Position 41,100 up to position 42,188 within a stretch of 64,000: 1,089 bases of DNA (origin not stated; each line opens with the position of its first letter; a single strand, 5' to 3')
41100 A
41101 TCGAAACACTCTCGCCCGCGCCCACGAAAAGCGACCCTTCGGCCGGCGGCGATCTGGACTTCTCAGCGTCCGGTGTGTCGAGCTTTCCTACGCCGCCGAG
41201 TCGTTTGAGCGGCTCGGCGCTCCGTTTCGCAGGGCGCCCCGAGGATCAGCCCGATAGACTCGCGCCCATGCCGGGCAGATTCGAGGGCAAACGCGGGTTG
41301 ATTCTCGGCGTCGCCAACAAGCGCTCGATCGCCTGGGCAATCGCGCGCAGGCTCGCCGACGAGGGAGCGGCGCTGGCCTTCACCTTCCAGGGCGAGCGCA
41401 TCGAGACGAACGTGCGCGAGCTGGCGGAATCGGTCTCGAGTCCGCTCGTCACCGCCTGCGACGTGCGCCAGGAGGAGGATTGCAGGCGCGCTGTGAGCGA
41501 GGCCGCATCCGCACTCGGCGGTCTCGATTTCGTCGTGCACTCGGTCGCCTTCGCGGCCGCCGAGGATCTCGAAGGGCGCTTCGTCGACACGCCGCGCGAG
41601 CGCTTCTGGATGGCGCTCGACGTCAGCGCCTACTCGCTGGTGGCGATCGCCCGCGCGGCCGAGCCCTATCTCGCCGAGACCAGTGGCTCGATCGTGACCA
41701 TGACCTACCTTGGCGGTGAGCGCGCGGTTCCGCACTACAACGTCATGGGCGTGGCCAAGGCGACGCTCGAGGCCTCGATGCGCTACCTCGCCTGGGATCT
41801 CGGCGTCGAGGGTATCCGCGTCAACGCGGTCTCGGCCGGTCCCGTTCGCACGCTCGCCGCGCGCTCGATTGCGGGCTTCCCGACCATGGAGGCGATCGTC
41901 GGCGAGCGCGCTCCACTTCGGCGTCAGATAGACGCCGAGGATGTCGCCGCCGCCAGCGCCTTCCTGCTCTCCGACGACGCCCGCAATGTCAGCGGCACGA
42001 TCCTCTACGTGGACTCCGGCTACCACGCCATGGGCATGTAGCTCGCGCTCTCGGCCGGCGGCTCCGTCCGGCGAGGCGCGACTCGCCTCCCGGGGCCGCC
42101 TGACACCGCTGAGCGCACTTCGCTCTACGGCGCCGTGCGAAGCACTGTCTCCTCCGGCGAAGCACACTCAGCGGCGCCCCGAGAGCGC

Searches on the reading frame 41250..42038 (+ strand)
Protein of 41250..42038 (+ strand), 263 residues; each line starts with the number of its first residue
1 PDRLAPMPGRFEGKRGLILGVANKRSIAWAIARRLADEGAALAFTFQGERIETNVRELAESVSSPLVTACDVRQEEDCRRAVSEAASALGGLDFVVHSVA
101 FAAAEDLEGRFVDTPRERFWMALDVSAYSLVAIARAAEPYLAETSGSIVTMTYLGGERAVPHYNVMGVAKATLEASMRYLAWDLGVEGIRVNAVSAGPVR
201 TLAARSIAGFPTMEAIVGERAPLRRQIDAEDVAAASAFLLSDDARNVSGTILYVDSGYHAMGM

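Call 69: search_protein_families(library=pfam, proteins=[window:41250-42038:+], max_evalue=0.001)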
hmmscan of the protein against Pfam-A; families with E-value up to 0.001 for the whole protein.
window:41250-42038:+ (263 aa): 2 families
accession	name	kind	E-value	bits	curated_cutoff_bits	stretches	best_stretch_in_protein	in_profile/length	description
PF13561.12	adh_short_C2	-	1.3e-85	287.2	27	1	20-259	1-236/236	Enoyl-(Acyl carrier protein) reductase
PF00106.31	adh_short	-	3.3e-22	79.3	26.6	1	23-206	8-189/195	short chain dehydrogenase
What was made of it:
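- Checked: It follows the TAG stop of a FabI-like gene (PF13561, call 69).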
